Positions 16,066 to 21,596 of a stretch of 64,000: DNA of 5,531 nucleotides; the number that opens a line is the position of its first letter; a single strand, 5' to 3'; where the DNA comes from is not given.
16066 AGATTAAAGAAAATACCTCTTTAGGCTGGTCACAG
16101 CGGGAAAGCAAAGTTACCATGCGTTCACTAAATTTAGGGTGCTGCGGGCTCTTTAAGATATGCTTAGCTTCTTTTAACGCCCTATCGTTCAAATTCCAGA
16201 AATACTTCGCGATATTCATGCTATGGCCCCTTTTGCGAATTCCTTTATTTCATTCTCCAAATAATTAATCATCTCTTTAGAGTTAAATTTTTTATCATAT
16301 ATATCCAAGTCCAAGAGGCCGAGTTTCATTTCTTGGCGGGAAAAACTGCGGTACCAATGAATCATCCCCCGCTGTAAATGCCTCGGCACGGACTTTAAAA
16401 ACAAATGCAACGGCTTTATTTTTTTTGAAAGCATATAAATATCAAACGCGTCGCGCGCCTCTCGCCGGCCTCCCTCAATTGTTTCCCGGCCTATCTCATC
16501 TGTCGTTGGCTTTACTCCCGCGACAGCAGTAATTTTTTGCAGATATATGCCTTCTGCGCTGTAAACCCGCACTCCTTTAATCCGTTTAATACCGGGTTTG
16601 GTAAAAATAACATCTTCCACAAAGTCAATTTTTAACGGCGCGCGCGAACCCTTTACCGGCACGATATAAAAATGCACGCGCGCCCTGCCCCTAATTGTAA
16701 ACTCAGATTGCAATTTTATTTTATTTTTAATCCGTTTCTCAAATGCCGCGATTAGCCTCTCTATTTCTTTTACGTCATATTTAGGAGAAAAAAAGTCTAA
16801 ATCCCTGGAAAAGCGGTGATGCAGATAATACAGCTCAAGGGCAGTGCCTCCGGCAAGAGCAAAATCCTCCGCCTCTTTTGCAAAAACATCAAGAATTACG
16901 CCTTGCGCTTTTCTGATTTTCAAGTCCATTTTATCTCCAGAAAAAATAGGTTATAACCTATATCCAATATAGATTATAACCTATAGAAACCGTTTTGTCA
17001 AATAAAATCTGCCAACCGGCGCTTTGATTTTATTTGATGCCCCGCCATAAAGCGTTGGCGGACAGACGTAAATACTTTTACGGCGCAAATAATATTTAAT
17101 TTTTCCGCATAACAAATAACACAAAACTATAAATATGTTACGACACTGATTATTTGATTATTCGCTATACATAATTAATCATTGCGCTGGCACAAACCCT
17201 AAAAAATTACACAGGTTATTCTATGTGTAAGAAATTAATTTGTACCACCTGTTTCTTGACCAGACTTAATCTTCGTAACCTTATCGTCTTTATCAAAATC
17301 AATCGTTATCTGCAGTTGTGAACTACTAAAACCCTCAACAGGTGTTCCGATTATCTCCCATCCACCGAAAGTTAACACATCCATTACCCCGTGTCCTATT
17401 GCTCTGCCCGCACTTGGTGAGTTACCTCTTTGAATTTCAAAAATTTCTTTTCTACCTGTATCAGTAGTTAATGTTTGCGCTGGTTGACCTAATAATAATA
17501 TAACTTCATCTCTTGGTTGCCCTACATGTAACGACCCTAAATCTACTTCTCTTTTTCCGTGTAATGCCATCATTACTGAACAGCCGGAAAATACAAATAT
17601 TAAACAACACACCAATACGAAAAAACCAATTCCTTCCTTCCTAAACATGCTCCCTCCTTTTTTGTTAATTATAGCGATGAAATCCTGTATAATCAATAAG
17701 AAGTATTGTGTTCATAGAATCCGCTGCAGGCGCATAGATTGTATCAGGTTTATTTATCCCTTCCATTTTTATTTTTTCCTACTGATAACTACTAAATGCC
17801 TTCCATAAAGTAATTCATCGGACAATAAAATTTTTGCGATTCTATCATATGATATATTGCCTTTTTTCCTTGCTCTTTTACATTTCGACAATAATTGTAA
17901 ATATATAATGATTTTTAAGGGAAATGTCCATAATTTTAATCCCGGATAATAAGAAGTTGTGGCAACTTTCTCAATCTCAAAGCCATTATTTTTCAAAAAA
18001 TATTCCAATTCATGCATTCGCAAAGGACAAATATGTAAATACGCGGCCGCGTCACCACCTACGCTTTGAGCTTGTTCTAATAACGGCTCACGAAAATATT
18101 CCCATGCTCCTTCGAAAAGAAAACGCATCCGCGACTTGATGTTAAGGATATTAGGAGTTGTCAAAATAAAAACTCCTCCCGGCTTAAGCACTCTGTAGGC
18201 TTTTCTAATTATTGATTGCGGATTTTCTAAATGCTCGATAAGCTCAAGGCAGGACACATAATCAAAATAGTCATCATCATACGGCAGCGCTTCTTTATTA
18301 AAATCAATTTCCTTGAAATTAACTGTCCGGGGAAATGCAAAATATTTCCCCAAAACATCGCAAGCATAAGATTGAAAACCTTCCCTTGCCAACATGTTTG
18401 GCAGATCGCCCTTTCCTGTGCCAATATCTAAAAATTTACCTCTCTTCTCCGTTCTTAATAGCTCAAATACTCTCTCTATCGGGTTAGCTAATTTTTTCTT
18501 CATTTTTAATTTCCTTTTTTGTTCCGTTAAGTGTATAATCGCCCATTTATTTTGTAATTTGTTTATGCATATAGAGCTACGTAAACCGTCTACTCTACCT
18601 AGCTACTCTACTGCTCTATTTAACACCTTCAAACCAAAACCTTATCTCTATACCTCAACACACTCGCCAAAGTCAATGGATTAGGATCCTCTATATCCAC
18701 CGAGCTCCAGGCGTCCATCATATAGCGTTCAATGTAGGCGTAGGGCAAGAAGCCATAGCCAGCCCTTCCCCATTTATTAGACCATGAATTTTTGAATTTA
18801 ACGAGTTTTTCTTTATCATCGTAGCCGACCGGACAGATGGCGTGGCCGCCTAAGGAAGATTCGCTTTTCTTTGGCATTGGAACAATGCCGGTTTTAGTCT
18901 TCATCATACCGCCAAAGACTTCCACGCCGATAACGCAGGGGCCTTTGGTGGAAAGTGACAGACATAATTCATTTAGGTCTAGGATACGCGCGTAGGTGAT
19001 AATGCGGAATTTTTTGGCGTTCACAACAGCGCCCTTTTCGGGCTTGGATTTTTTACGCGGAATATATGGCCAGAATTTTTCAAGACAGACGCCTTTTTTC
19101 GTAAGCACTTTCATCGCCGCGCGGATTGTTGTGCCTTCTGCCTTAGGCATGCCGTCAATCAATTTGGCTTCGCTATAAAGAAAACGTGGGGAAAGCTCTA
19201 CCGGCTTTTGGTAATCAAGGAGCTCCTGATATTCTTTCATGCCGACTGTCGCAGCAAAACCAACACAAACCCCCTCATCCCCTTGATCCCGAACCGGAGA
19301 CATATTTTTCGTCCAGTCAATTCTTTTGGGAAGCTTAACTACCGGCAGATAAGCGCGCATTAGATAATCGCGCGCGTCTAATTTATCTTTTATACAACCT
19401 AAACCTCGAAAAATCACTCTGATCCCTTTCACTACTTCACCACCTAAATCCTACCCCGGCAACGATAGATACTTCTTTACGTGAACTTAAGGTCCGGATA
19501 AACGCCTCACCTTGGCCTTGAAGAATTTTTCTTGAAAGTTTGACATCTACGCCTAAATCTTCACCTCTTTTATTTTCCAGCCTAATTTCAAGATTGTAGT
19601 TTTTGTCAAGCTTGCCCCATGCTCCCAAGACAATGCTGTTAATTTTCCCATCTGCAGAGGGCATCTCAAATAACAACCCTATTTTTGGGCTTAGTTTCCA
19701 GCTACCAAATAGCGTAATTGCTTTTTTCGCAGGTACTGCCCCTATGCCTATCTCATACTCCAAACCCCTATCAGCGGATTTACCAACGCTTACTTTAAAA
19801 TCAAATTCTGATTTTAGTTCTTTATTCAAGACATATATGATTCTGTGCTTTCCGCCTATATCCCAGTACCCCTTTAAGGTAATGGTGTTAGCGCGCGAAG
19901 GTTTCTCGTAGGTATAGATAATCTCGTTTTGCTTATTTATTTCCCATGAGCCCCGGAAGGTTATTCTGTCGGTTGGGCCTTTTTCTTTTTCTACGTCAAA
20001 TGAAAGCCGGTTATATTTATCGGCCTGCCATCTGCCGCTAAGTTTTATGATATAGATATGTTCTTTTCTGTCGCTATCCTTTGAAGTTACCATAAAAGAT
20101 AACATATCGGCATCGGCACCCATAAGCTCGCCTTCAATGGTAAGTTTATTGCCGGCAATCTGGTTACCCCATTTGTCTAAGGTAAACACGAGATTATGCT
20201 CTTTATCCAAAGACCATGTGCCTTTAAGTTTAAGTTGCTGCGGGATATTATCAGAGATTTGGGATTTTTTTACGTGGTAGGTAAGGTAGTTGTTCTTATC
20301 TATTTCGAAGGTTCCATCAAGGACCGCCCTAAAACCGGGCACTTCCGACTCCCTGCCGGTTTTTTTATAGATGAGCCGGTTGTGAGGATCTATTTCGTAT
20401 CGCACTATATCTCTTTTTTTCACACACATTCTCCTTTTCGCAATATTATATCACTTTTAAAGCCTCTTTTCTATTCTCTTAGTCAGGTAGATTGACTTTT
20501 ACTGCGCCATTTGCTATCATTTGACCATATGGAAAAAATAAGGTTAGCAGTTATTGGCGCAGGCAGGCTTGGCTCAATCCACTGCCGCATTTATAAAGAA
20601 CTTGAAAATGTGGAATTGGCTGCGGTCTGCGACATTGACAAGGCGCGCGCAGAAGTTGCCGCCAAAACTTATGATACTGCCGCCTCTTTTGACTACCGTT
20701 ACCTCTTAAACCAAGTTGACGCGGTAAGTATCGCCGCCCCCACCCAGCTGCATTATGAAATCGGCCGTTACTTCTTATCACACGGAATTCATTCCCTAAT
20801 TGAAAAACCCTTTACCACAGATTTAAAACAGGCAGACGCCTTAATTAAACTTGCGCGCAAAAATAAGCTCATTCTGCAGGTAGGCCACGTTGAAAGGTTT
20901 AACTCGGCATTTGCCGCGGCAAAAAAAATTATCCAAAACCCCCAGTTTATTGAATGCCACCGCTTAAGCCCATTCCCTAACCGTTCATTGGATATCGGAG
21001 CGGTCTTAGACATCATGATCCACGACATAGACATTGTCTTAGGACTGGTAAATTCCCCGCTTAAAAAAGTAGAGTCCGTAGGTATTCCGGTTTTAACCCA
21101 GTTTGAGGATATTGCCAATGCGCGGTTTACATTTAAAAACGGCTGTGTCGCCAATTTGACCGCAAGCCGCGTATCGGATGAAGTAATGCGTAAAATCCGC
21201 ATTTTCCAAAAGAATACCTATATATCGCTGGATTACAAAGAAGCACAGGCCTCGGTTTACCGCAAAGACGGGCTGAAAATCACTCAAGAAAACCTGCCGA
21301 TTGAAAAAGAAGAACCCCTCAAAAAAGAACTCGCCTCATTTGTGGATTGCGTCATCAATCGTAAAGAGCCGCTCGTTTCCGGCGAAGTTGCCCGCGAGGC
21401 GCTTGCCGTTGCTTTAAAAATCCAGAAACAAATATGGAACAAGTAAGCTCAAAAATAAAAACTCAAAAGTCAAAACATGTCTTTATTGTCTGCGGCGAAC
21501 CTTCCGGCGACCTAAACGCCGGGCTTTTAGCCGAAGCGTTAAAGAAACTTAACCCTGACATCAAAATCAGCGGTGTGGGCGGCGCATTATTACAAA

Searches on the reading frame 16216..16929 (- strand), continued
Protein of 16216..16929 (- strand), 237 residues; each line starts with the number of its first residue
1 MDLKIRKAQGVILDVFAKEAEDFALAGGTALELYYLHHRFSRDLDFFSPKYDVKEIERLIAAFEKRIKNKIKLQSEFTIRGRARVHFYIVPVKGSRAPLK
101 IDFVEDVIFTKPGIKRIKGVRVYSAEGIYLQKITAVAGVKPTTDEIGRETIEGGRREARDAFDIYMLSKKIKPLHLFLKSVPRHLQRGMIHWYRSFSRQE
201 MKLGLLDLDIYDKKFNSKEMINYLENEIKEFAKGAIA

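Call 63: search_dna_similar(query=window:16216-16929:-, collection=plasmids, mode=protein, max_rows=15)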
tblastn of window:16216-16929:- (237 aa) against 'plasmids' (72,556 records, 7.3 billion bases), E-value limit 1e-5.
Records with a match: 3; places in all: 3; records where one place covers at least 80% of the query: 0.
Best place of each record, by identity: <60% 3.
By first word of the organism name: Campylobacter 2; Variovorax 1.
By predicted mobility (MOB-suite, as given by PLSDB): conjugative 2; mobilizable 1.
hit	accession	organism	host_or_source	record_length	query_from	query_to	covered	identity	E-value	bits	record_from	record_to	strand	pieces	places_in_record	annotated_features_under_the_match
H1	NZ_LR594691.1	Variovorax sp. WDL1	linuron-contaminated soil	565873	25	182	67%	32.7%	9e-11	68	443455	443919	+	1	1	nucleotidyl transferase AbiEii/AbiGii toxin family protein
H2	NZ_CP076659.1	Campylobacter novaezeelandiae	Cell culture,river water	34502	4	167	69%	30.4%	1e-9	65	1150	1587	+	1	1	nucleotidyl transferase AbiEii/AbiGii toxin family protein | hypothetical protein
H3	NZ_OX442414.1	Campylobacter coli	-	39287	3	167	70%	30.0%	7e-9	63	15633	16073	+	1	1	nucleotidyl transferase AbiEii/AbiGii toxin family protein | hypothetical protein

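Call 86: search_protein_families(library=phrogs, proteins=[window:16216-16929:-], max_evalue=0.01)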
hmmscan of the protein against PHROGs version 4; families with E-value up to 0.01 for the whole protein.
window:16216-16929:- (237 aa): 1 family
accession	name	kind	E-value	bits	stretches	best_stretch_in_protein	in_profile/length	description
phrog_957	-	head and packaging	0.0047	17.8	0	40-80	50-90/121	head protein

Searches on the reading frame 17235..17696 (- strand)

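Call 5: search_protein_families(library=pfam, proteins=[window:17235-17696:-], max_evalue=0.01)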
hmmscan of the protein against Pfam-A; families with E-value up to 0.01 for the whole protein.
window:17235-17696:- (153 aa): 1 family
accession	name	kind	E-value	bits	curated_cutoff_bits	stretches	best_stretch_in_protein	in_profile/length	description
PF04355.18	BamE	-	0.0031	17.7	23.2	0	52-143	8-70/71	Outer membrane protein assembly factor BamE domain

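Call 7: search_protein_families(library=ncbifam, proteins=[window:17235-17696:-], max_evalue=0.01)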
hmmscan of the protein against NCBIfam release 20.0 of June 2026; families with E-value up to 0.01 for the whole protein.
window:17235-17696:- (153 aa): 0 families

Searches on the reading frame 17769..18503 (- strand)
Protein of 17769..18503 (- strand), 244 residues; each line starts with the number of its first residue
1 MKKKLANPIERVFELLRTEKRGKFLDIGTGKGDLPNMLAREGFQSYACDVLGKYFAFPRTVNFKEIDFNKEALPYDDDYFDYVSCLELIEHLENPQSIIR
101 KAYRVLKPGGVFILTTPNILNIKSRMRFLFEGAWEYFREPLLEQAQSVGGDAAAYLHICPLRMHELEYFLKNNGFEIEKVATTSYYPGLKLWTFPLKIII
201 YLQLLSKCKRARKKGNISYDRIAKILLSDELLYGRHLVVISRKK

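Call 5: search_protein_families(library=pfam, proteins=[window:17769-18503:-], max_evalue=0.01)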
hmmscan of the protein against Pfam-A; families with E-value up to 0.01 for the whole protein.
window:17769-18503:- (244 aa): 11 families
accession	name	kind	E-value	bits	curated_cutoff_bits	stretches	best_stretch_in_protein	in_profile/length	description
PF13489.12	Methyltransf_23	-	6.5e-22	78.4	27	1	3-179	7-163/164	Methyltransferase domain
PF08241.18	Methyltransf_11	-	1.8e-16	61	21.2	1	25-114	1-95/95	Methyltransferase domain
PF13847.12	Methyltransf_31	-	1.3e-12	48.1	27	1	60-119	55-119/145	Methyltransferase domain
PF08242.18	Methyltransf_12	-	1.1e-11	45.8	30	1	25-112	1-98/98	Methyltransferase domain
PF13649.12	Methyltransf_25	-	4.4e-11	43.8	27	1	25-110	2-97/97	Methyltransferase domain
PF01209.24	Ubie_methyltran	-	1.6e-06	28.1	20.1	1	23-116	50-154/233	ubiE/COQ5 methyltransferase family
PF07021.18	MetW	-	5.1e-06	26.7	21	1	21-132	14-125/193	Methionine biosynthesis protein MetW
PF05148.21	Methyltransf_8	-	0.00057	20.3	27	1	6-126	57-163/219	Hypothetical methyltransferase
PF05219.18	DREV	-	0.00087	18.9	26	1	20-138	94-207/265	DREV methyltransferase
PF05175.20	MTS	-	0.0042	17.2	23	0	96-131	120-155/170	Methyltransferase small domain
PF02353.26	CMAS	-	0.0045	16.8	27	0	10-120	52-170/273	Mycolic acid cyclopropane synthetase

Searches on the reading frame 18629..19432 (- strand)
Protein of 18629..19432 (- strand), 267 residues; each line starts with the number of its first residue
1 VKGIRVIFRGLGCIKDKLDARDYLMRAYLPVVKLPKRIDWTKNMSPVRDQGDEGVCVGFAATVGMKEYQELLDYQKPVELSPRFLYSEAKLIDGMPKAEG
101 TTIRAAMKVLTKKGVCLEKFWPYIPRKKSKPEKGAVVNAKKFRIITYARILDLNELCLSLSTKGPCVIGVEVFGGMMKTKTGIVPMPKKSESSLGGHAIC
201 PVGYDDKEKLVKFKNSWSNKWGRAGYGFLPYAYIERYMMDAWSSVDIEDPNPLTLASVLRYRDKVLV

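Call 92: search_protein_families(library=pfam, proteins=[window:18629-19432:-], max_evalue=0.0001)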
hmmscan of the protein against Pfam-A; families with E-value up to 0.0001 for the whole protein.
window:18629-19432:- (267 aa): 1 family
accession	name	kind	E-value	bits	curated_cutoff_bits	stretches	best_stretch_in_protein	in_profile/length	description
PF00112.29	Peptidase_C1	-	1.8e-19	71.2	20.7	1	34-226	1-199/220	Papain family cysteine protease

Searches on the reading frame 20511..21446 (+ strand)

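Call 92: search_protein_families(library=pfam, proteins=[window:20511-21446:+], max_evalue=0.0001)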
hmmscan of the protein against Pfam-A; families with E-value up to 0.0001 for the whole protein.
window:20511-21446:+ (311 aa): 2 families
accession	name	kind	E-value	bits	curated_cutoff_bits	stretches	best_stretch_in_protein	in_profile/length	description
PF01408.29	GFO_IDH_MocA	-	4.1e-28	98.9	24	1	10-126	1-120/120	Oxidoreductase family, NAD-binding Rossmann fold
PF22725.1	GFO_IDH_MocA_C3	-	3.8e-09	37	27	1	157-226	38-111/124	GFO/IDH/MocA C-terminal domain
